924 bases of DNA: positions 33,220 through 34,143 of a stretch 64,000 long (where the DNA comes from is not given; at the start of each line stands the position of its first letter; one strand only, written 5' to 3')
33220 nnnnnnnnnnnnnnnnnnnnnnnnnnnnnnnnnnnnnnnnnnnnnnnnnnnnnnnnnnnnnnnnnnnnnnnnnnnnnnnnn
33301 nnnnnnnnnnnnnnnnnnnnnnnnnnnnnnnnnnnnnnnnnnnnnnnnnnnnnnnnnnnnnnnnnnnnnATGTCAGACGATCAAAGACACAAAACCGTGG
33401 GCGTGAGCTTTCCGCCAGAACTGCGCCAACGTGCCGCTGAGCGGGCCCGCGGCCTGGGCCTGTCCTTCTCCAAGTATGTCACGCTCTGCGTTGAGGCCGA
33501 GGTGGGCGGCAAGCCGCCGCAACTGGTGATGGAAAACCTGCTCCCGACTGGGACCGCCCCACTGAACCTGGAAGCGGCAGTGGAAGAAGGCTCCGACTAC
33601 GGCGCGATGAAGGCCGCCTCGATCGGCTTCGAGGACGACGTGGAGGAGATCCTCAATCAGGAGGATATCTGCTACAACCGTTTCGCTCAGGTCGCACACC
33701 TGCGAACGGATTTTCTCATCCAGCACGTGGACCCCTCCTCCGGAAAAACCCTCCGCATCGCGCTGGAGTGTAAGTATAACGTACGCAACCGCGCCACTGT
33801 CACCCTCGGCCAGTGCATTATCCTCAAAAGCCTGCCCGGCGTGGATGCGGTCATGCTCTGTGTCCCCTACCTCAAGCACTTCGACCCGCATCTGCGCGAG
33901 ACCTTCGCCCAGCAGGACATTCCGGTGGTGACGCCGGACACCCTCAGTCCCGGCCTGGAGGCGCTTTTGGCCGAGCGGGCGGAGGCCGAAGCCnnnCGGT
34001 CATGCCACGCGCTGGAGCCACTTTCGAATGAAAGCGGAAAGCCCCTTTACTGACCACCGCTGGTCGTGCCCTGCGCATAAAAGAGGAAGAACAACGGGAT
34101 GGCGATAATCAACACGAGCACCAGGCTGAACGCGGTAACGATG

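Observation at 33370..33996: RHH DNA-binding domain fused to a PD-(D/E)XK restriction-endonuclease-like domain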

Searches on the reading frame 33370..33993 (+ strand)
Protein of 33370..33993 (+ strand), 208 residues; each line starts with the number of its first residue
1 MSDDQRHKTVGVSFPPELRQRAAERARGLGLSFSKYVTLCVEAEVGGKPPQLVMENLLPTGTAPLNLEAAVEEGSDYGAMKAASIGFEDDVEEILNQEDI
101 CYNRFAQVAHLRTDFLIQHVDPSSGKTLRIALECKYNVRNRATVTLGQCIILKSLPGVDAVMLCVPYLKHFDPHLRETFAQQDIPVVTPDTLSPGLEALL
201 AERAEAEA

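Call 3: search_protein_families(library=pfam, proteins=[window:33370-33993:+], max_evalue=1)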
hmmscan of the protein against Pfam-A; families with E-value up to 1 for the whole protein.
window:33370-33993:+ (208 aa): 0 families

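Call 4: search_protein_families(library=ncbifam, proteins=[window:33370-33993:+], max_evalue=1)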
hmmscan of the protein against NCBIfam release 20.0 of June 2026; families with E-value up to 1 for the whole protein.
window:33370-33993:+ (208 aa): 1 family
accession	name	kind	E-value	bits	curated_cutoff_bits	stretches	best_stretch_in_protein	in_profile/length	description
NF041551.1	YlcI_YnfO_N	subfamily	0.0031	17.5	30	1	9-45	4-39/42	YlcI/YnfO family protein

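Call 5: search_solved_structures(query=window:33370-33993:+, max_evalue=10, show_alignments=3)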
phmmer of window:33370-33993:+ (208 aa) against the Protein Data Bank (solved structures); distinct sequences matched with E-value up to 10: 2.
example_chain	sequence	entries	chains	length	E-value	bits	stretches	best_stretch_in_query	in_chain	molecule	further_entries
2en2_A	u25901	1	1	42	1.2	12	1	99-125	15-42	B-cell lymphoma 6 protein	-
3ff1_A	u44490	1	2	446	1.6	11.6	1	35-95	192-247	Glucose-6-phosphate isomerase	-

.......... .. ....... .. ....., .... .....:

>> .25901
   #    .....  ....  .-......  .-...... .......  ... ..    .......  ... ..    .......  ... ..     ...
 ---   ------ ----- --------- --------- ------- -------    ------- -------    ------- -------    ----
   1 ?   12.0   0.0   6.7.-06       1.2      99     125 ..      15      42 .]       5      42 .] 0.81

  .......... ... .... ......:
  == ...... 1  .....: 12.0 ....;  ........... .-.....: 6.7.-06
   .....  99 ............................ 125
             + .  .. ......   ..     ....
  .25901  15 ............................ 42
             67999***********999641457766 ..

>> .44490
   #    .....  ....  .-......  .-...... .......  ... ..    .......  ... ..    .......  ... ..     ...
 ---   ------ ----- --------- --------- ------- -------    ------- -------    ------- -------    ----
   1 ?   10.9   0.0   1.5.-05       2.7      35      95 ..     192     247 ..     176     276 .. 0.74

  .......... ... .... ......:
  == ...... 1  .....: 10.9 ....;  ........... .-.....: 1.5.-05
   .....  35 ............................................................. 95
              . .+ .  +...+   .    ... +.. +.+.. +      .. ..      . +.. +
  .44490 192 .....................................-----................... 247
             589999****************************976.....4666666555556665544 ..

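Call 6: find_homologous_proteins(query=window:33370-33993:+)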
Query window:33370-33993:+ (208 aa): 32 proteins with E <= 0.001 among 1334 candidates.
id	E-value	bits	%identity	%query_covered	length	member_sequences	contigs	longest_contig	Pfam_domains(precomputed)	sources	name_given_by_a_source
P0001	1.3e-118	412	92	96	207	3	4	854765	-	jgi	jgi:hypothetical protein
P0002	6.2e-117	406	87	99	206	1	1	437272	-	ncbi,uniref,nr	ncbi:hypothetical protein H5P28_08090 [Ruficoccus amylovorans]|uniref:Restriction endonuclease n=1 T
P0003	4.1e-113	394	87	97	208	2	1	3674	-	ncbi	ncbi:MAG: hypothetical protein ACQKBW_12485 [Puniceicoccales bacterium]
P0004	1.0e-102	360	83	91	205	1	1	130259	-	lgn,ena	-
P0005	2.9e-98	345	76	98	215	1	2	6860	-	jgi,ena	-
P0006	1.3e-97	343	78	95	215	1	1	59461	-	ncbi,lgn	-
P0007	5.4e-90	318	72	92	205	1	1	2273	-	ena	-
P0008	9.3e-88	311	72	92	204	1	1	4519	-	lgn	-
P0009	2.0e-81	290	64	98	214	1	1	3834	-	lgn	-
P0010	3.7e-79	283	63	98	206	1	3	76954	-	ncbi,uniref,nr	ncbi:hypothetical protein [Cerasicoccus arenae]|uniref:Uncharacterized protein n=1 Tax=Cerasicoccus 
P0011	3.9e-77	276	65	92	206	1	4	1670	-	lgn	-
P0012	7.3e-77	276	65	91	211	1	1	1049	-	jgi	-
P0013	4.1e-76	273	62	93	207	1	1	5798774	-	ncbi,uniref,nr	ncbi:hypothetical protein [Rubellicoccus peritrichatus]|uniref:Uncharacterized protein n=1 Tax=Rubel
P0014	5.9e-76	273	63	92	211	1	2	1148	-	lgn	-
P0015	6.2e-76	272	59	97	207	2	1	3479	-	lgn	-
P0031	1.9e-57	212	49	88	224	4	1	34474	-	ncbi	ncbi:MAG: hypothetical protein ACFB21_02305 [Opitutales bacterium]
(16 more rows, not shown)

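Call 16: find_encoding_contigs(protein=P0002, flank=5000, max_places=2)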
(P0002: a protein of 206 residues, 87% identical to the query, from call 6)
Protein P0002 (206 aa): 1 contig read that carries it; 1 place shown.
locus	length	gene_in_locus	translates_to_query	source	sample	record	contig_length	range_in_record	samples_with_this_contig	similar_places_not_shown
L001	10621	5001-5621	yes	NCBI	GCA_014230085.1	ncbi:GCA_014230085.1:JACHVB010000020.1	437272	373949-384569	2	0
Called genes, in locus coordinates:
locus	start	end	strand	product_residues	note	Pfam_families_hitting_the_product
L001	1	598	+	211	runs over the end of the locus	PF13521:AAA_28, PF02223:Thymidylate_kin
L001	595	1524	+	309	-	PF13177:DNA_pol3_delta2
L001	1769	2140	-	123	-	-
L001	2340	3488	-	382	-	PF21016:RlmN_N, PF04055:Radical_SAM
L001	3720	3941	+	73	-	PF07862:Nif11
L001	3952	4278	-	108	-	-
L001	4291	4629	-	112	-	-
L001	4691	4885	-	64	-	-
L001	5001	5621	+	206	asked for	-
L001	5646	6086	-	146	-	-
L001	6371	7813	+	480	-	PF01406:tRNA-synt_1e, PF01921:tRNA-synt_1f (faint), PF09334:tRNA-synt_1g (faint), PF00133:tRNA-synt_1 (weak)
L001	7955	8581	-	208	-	-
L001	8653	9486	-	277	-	PF00196:GerE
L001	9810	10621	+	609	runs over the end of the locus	PF07973:tRNA_SAD, PF00587:tRNA-synt_2b, PF03129:HGTP_anticodon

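Call 17: find_encoding_contigs(protein=P0013, flank=5000, max_places=2)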
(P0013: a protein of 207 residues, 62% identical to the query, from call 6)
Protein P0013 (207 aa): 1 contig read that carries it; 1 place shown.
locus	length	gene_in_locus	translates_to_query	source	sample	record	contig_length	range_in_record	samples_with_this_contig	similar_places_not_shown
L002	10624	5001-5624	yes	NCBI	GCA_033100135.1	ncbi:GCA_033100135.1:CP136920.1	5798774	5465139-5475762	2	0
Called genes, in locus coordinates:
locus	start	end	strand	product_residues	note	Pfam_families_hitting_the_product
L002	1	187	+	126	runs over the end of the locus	-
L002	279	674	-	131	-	-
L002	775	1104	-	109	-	-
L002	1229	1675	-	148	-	-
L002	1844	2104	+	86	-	-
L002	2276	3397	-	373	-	PF21016:RlmN_N, PF04055:Radical_SAM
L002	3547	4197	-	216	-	PF04893:Yip1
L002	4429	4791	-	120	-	-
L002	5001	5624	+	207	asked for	-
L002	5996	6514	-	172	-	PF02245:Pur_DNA_glyco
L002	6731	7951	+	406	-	PF03435:Sacchrp_dh_NADP, PF16653:Sacchrp_dh_C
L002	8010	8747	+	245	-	PF07589:PEP_exosort_dom (faint)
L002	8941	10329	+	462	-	PF14240:YHYH, PF00036:EF-hand_1 (faint), PF13405:EF-hand_6 (faint), PF13499:EF-hand_7 (faint)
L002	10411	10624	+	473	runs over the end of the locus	PF00772:DnaB, PF03796:DnaB_C, PF13481:AAA_25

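Call 18: find_encoding_contigs(protein=P0031, flank=5000, max_places=2)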
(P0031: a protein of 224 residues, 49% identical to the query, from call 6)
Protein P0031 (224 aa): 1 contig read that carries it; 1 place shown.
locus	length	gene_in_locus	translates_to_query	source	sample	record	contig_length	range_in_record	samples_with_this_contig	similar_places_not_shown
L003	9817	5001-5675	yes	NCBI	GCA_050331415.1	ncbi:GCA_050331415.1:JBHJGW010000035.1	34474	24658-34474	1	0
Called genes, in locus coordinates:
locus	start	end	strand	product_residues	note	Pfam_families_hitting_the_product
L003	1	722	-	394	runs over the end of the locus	PF00871:Acetate_kinase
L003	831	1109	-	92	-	PF00936:BMC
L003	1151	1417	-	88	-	PF00936:BMC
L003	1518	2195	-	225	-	PF06130:PTAC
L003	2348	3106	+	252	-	PF04703:FaeA (weak), PF08220:HTH_DeoR, PF08279:HTH_11, PF19187:HTH_PafC (weak), PF25213:HVO_A0261_N (faint), PF00455:DeoRC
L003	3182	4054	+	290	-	PF18306:LDcluster4 (weak), PF03641:Lysine_decarbox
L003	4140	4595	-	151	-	PF12728:HTH_17 (weak)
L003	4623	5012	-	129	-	-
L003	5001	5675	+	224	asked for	-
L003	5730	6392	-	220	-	PF00834:Ribul_P_3_epim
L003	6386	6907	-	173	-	PF04390:LptE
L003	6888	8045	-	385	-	PF13424:TPR_12 (faint), PF07719:TPR_2 (faint), PF13428:TPR_14 (faint), PF13174:TPR_6 (faint), PF13432:TPR_16 (faint), PF13525:YfiO (weak)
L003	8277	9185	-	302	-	PF00348:polyprenyl_synt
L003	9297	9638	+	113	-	PF09723:Zn_ribbon_8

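Call 19: predict_structure(alignment_id=A1)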
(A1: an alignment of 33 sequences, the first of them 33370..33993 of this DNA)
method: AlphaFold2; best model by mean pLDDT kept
length: 208 residues; sequences in the alignment: 33
mean_pLDDT: 88.1   pTM: 0.65
mean pLDDT of the five models: 88.1, 85.3, 84.6, 84.0, 82.9
residues with pLDDT >= 90: 127; 70-90: 57; 50-70: 22; < 50: 2
segments of 3 or more residues with pLDDT < 50: none
pLDDT, mean of each block of 10 residues (from residue 1): 59 86 88 87 78 56 74 83 93 98 96 97 95 92 94 97 94 94 98 97 93
secondary structure, 60 per line:
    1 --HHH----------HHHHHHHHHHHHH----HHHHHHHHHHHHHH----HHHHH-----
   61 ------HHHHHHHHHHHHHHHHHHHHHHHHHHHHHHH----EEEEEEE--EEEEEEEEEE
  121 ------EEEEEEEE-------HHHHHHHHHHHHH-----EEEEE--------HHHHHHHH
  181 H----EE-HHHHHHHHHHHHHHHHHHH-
elements in order: H16-28 H33-46 H51-55 H67-97 E102-108 E111-120 E127-134 H142-154 E160-164 H173-181 H189-207

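Call 22: search_protein_representatives(protein=window:33370-33993:+)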
Query: 208 residues. Proteins with E-value up to 0.001 (for the whole library): 35; up to 1e-10: 18; up to 1e-30: 8. The best 35 are listed.
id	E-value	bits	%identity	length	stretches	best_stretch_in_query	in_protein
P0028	1.7e-65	236.8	58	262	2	65-201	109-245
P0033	1.5e-59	217.3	51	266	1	4-193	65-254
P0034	1.3e-50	188.2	63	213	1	62-196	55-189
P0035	4.2e-46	173.5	51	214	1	5-198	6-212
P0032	7.5e-42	159.6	52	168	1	4-160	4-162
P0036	1.3e-35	139.2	46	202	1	5-195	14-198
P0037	4.5e-35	137.5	42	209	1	5-199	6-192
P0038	1.3e-34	136.0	45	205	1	16-195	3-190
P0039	9.2e-29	116.9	54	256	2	124-205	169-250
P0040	6.3e-27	110.9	44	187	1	3-197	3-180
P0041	1.0e-26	110.2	40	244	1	4-203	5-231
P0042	7.9e-26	107.3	40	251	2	4-118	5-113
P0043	1.5e-24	103.1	48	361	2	5-71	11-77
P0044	8.5e-24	100.7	50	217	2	4-56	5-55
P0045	2.8e-15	72.9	34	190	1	7-200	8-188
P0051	4.8e-09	52.5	29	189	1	2-194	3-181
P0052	8.5e-08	48.4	41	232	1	65-187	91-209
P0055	3.9e-07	46.3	35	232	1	70-194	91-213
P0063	8.4e-05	38.7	29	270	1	69-199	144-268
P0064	4.6e-04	36.3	29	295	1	67-179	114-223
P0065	5.4e-04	36.0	34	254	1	67-198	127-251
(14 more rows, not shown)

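Call 25: fold_search(model_id=the predicted structure, library=pdb)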
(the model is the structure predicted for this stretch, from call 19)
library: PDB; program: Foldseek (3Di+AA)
matches with E <= 10: 805; with E <= 0.001: 0
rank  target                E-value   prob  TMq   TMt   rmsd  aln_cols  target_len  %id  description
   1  2inb                  1.3e-03  1.00  0.36  0.55   4.1       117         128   16  Crystal structure of an XisH family protein (ZP_00107633.1) from Nostoc punctiforme PCC 73102 at 1.60 A resolution (released 2006-10-24)
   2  2vld_A                2.5e-03  1.00  0.34  0.31   4.3       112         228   12  crystal structure of a repair endonuclease from Pyrococcus abyssi (released 2009-05-19)
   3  2okf_A                3.7e-03  1.00  0.36  0.54   4.1       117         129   15  CRYSTAL STRUCTURE OF A FDXN ELEMENT EXCISION CONTROLLING FACTOR PROTEIN (AVA_3312) FROM ANABAENA VARIABILIS AT 1.60 A  (released 2007-01-30)
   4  2vld_B                4.2e-03  0.99  0.32  0.30   4.6       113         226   13  crystal structure of a repair endonuclease from Pyrococcus abyssi (released 2009-05-19)
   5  2fqz_B                7.9e-03  0.99  0.43  0.32  17.0       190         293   14  Metal-depleted Ecl18kI in complex with uncleaved DNA (released 2006-06-20)
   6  9u49_A                9.6e-03  0.99  0.37  0.21   5.0       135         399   14  crystal structure of Cdn1 in complex with cA4 (released 2026-02-04)
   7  4f0p_C                1.5e-02  0.93  0.34  0.19  13.6       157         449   10  MspJI Restriction Endonuclease - P31 Form (released 2012-08-08)
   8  5gke_A                1.6e-02  0.96  0.31  0.27   4.6       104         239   13  Structure of EndoMS-dsDNA1 complex (released 2016-11-02)
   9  8em1_B                1.8e-02  0.99  0.35  0.17   5.9       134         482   16  Type IIS Restriction Endonuclease PaqCI, DNA Unbound (released 2023-03-22)
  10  4f0p_B                2.1e-02  0.84  0.33  0.18  13.5       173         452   13  MspJI Restriction Endonuclease - P31 Form (released 2012-08-08)
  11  1xmx                  2.2e-02  0.82  0.36  0.22  20.2       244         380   16  Crystal structure of protein VC1899 from Vibrio cholerae (released 2004-11-16)
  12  8em1_A                2.7e-02  0.98  0.35  0.17   5.8       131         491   16  Type IIS Restriction Endonuclease PaqCI, DNA Unbound (released 2023-03-22)
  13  8vxy_A                2.8e-02  0.47  0.25  0.22  16.3       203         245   12  Structure of HamA(E138A,K140A)B-plasmid DNA complex from the Escherichia coli Hachiman defense system (released 2024-03-13)
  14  7bdv_A                3.2e-02  1.00  0.42  0.26   3.9       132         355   14  Structure of Can2 from Sulfobacillus thermosulfidooxidans in complex with cyclic tetra-adenylate (cA4) (released 2021-03-03)
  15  3r3p_B                4.4e-02  0.63  0.21  0.38   7.3       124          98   15  Homing Endonuclease I-Bth0305I Catalytic Domain (released 2011-10-05)
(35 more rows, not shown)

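Call 31: search_protein_families(library=pfam, proteins=[P0052, P0055, P0063, P0064, P0065, P0045, P0051, P0036, P0037, P0041], max_evalue=1)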
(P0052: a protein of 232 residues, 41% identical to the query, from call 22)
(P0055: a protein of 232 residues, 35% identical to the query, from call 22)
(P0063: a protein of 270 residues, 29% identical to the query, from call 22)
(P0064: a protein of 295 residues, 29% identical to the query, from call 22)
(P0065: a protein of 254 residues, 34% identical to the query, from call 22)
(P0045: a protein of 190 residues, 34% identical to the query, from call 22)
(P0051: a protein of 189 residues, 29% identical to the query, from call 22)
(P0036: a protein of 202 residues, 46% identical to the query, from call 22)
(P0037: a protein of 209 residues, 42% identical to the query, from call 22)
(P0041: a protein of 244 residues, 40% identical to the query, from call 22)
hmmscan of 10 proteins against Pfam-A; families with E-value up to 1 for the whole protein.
P0052 (232 aa): 11 families
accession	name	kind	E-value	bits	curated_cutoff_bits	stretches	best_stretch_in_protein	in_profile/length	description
PF01381.28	HTH_3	-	5.6e-15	55.6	23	1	8-55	1-48/55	Helix-turn-helix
PF13560.12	HTH_31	-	6.2e-12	46.1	27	1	4-63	2-62/64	Helix-turn-helix domain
PF13443.12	HTH_26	-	3.3e-06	27.7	22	1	8-55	2-50/63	Cro/C1-type HTH DNA-binding domain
PF12844.13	HTH_19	-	6.1e-05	23.3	30.2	1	7-53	3-49/64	Helix-turn-helix domain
PF13744.12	HTH_37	-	6.4e-05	23.1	27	1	6-54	21-67/80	Helix-turn-helix domain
PF13412.12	HTH_24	-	0.019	14.9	21.9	1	16-37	17-38/48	Winged helix-turn-helix DNA-binding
PF13545.12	HTH_Crp_2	-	0.057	13.8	27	1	12-35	18-41/70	Crp-like helix-turn-helix domain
PF12802.13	MarR_2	-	0.067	13.8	27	1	16-38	18-42/61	MarR family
PF01047.28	MarR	-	0.15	12.4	24.6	0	10-36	11-37/59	MarR family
PF13613.12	HTH_Tnp_4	-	0.15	12.1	27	1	12-37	15-40/53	Helix-turn-helix of DDE superfamily endonuclease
PF13518.12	HTH_28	-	0.18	12.4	25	1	14-39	11-35/52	Helix-turn-helix domain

P0055 (232 aa): 11 families
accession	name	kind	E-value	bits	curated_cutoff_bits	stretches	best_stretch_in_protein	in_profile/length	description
PF13560.12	HTH_31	-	2.2e-10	41.1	27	1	8-64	6-63/64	Helix-turn-helix domain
PF01381.28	HTH_3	-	1.2e-08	35.3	23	1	8-55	1-48/55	Helix-turn-helix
PF13744.12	HTH_37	-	5.8e-05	23.3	27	1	6-60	21-73/80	Helix-turn-helix domain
PF13443.12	HTH_26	-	0.00014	22.5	22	1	8-55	2-50/63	Cro/C1-type HTH DNA-binding domain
PF17762.8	HTH_ParB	-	0.00015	22.3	22.6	1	2-43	4-47/102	ParB HTH domain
PF12844.13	HTH_19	-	0.00029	21.1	30.2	1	6-50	2-46/64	Helix-turn-helix domain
PF13412.12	HTH_24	-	0.0028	17.7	21.9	1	8-38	9-39/48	Winged helix-turn-helix DNA-binding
PF12802.13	MarR_2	-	0.0083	16.7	27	1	12-36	14-40/61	MarR family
PF13542.12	HTH_Tnp_ISL3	-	0.055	13.4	27.4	1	14-38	27-48/51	Helix-turn-helix domain of transposase family ISL3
PF20432.4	Xre-like-HTH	-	0.071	13.9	25.8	1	7-38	14-44/63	Antitoxin Xre-like helix-turn-helix domain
PF09339.16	HTH_IclR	-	0.15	12.3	22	1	14-37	16-39/52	IclR helix-turn-helix domain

P0063 (270 aa): 8 families
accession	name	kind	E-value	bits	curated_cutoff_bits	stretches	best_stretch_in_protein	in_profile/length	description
PF13560.12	HTH_31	-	0.00057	20.6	27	1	66-111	14-60/64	Helix-turn-helix domain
PF13443.12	HTH_26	-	0.0066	17.1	22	1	58-108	2-53/63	Cro/C1-type HTH DNA-binding domain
PF04967.18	HTH_10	-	0.025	14.8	23.1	0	67-89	24-46/53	HTH DNA binding domain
PF13767.11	DUF4168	-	0.045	15.2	25.8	1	28-85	21-80/95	Domain of unknown function (DUF4168)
PF18741.7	MTES_1575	-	0.074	13.6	38.2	1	163-205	1-46/96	REase_MTES_1575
PF15731.11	MqsA_antitoxin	-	0.11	13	30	1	55-110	71-125/131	Antitoxin component of bacterial toxin-antitoxin system, MqsA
PF01381.28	HTH_3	-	0.16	12.4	23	1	63-111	6-54/55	Helix-turn-helix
PF16094.10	PAC1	-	0.25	10.8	28.4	0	196-234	33-71/283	Proteasome assembly chaperone 4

P0064 (295 aa): 6 families
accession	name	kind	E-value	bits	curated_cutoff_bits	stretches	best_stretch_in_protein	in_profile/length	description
PF01381.28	HTH_3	-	2.6e-07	31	23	1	19-57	10-48/55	Helix-turn-helix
PF13560.12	HTH_31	-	0.00023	21.9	27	1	22-61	18-58/64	Helix-turn-helix domain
PF13443.12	HTH_26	-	0.00049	20.7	22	1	18-61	10-54/63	Cro/C1-type HTH DNA-binding domain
PF21716.3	dnstrm_HI1420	-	0.0023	18.2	27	1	23-57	48-82/90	Probable addiction module antidote protein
PF12802.13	MarR_2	-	0.041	14.5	27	1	18-40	20-42/61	MarR family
PF25479.1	Vts1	-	0.048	13.6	27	0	277-290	12-25/45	RNA-binding protein vts1-like domain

P0065 (254 aa): 5 families
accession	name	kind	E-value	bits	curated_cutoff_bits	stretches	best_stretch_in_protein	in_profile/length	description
PF01381.28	HTH_3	-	5.6e-08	33.1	23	1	21-72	1-52/55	Helix-turn-helix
PF13560.12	HTH_31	-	1.3e-06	29.1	27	1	16-77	1-63/64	Helix-turn-helix domain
PF13443.12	HTH_26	-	5.8e-05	23.7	22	1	21-53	2-34/63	Cro/C1-type HTH DNA-binding domain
PF13744.12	HTH_37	-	0.042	14.1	27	1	16-53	18-55/80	Helix-turn-helix domain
PF13412.12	HTH_24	-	0.16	12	21.9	1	22-47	10-35/48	Winged helix-turn-helix DNA-binding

P0045 (190 aa): 1 family
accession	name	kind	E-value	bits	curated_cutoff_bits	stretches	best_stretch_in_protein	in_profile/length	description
PF21983.2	NikA-like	-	0.0065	17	27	1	8-40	4-36/72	Mobilization protein NikA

P0051 (189 aa): 2 families
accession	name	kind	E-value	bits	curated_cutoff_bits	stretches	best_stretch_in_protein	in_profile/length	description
PF12441.14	CopG_antitoxin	-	0.16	13.2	28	1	6-44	40-78/79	CopG antitoxin of type II toxin-antitoxin system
PF21983.2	NikA-like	-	0.25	12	27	1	6-41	2-37/72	Mobilization protein NikA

P0036 (202 aa): 0 families

P0037 (209 aa): 2 families
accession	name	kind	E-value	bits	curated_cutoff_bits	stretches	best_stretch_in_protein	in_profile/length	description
PF18741.7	MTES_1575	-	0.00025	21.5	38.2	1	80-134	1-51/96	REase_MTES_1575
PF04471.18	Mrr_cat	-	0.048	14.2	21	1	78-187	7-113/115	Restriction endonuclease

P0041 (244 aa): 1 family
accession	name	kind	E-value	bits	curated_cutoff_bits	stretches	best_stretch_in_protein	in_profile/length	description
PF07362.18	CcdA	-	0.17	12.7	22.4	1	13-48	6-37/71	Post-segregation antitoxin CcdA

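Call 32: find_encoding_contigs(protein=P0055, flank=6000, max_places=3)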
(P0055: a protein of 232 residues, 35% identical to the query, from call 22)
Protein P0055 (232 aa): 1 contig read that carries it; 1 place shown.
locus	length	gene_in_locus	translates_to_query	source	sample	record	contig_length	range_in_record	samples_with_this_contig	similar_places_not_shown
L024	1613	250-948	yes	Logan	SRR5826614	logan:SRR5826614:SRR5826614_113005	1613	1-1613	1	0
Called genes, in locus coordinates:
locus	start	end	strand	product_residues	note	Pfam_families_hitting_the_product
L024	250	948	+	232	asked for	PF01381:HTH_3, PF13560:HTH_31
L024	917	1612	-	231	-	?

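Call 33: find_encoding_contigs(protein=P0065, flank=6000, max_places=3)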
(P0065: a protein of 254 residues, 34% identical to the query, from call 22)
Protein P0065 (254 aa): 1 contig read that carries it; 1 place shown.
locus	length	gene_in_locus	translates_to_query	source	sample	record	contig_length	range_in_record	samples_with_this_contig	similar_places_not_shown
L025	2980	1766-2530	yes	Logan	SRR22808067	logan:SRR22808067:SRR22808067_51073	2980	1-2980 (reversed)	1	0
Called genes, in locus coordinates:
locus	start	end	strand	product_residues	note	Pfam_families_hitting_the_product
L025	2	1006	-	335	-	?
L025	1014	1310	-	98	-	-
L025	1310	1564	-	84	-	-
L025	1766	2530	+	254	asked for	PF13560:HTH_31 (weak), PF01381:HTH_3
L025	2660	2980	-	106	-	?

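Call 36: search_protein_families(library=phrogs, proteins=[window:33370-33993:+, P0065, P0052, P0063, L025:1310-1561:-, L025:1014-1307:-, L025:2-1006:-], max_evalue=0.1)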
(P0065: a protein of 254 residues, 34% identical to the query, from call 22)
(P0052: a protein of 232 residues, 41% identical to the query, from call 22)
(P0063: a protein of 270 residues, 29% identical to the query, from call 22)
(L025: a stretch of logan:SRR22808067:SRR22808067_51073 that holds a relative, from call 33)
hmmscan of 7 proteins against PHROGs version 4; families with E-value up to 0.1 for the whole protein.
window:33370-33993:+ (208 aa): 0 families

P0065 (254 aa): 22 families
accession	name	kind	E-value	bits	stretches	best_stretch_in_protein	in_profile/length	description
phrog_1468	-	transcription regulation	9.3e-08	32.6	1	14-56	5-47/67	transcriptional repressor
phrog_2967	-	transcription regulation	5.2e-07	30.4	1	17-66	11-59/225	transcriptional regulator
phrog_3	-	transcription regulation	7.4e-07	30.3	1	10-68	82-137/430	transcriptional repressor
phrog_8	-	transcription regulation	1.7e-05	25.5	1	12-60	72-120/346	transcriptional regulator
phrog_296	-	integration and excision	1.7e-05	24.7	1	13-76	224-288/626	DNA transposition protein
phrog_4583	-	transcription regulation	2.1e-05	25.5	1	15-54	9-48/81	transcriptional repressor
phrog_2439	-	transcription regulation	4.8e-05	23.4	1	17-69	8-60/367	transcriptional regulator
phrog_1373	-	transcription regulation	0.00059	20.8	1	13-66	63-113/166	transcriptional regulator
phrog_3642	-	DNA, RNA and nucleotide metabolism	0.001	20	1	20-68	11-60/79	HTH DNA binding protein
phrog_4779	-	transcription regulation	0.0014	20.1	1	19-59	5-45/98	transcriptional regulator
phrog_2328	-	transcription regulation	0.0032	18.3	1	15-63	14-62/128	transcriptional repressor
phrog_9908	-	DNA, RNA and nucleotide metabolism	0.0038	17.4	1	15-79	12-77/282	DNA binding protein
phrog_11187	-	transcription regulation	0.0056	17.5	1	20-69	11-60/63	transcriptional regulator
phrog_1124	-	transcription regulation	0.0064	17.1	1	17-66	9-57/177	transcriptional regulator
phrog_7241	-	transcription regulation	0.007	17.4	1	19-72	64-117/122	transcriptional regulator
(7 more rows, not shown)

P0052 (232 aa): 34 families (the best 25 are shown)
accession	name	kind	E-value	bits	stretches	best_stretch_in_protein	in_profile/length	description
phrog_3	-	transcription regulation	3.2e-12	48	1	1-73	86-155/430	transcriptional repressor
phrog_8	-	transcription regulation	6.7e-12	46.5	1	1-61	74-142/346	transcriptional regulator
phrog_1373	-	transcription regulation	3.5e-09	37.8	1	4-76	64-136/166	transcriptional regulator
phrog_2967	-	transcription regulation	4e-09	37.3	1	3-99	10-89/225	transcriptional regulator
phrog_2439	-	transcription regulation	8.3e-09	35.8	1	5-55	9-59/367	transcriptional regulator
phrog_4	-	transcription regulation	1.3e-08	35.2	1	3-55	136-184/400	transcriptional repressor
phrog_5823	-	transcription regulation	9.4e-08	32.6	1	4-55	7-59/404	transcriptional regulator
phrog_7241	-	transcription regulation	1.7e-07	32.3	1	9-60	67-118/122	transcriptional regulator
phrog_3642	-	DNA, RNA and nucleotide metabolism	1.7e-06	28.9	1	11-55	15-60/79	HTH DNA binding protein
phrog_296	-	integration and excision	1.6e-05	24.8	1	6-78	230-289/626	DNA transposition protein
phrog_1468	-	transcription regulation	4.7e-05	23.9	1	7-55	11-58/67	transcriptional repressor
phrog_4779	-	transcription regulation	9.8e-05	23.8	1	8-55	7-56/98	transcriptional regulator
phrog_2104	-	unknown function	0.00011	23.3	1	8-53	44-89/103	-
phrog_2328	-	transcription regulation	0.00012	22.9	1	5-54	17-66/128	transcriptional repressor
phrog_6223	-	transcription regulation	0.00013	23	1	15-42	16-43/73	transcriptional repressor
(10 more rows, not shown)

P0063 (270 aa): 4 families
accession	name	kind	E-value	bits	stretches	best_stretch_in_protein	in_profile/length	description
phrog_4268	-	transcription regulation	0.0057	17.8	1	51-105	30-85/96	transcriptional repressor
phrog_296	-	integration and excision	0.0091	15.7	1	40-108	214-283/626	DNA transposition protein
phrog_8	-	transcription regulation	0.012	16.1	1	42-106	65-209/346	transcriptional regulator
phrog_2439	-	transcription regulation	0.087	12.7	0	55-109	9-63/367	transcriptional regulator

L025:1310-1561:- (83 aa): 1 family
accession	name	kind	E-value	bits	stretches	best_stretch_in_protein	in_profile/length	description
phrog_66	-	integration and excision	0.013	16.2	1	8-78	82-148/412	excisionase and transcriptional regulator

L025:1014-1307:- (97 aa): 5 families
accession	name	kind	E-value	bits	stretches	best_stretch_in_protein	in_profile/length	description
phrog_1729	-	unknown function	0.00026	22.1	1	15-61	80-126/142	-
phrog_7254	-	unknown function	0.035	15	1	32-80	6-54/88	-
phrog_66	-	integration and excision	0.045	14.4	1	32-85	98-146/412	excisionase and transcriptional regulator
phrog_606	-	head and packaging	0.047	14.7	1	34-52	76-94/167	terminase small subunit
phrog_409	-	transcription regulation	0.071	14.7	1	22-53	19-49/127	transcriptional regulator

L025:2-1006:- (335 aa): 2 families
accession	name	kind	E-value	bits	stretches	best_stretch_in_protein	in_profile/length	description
phrog_561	-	DNA, RNA and nucleotide metabolism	6.8e-58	198.5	1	14-258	282-498/633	RecT-like ssDNA annealing protein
phrog_4171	-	DNA, RNA and nucleotide metabolism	3.8e-11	44.2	2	161-307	172-289/392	RecT-like ssDNA annealing protein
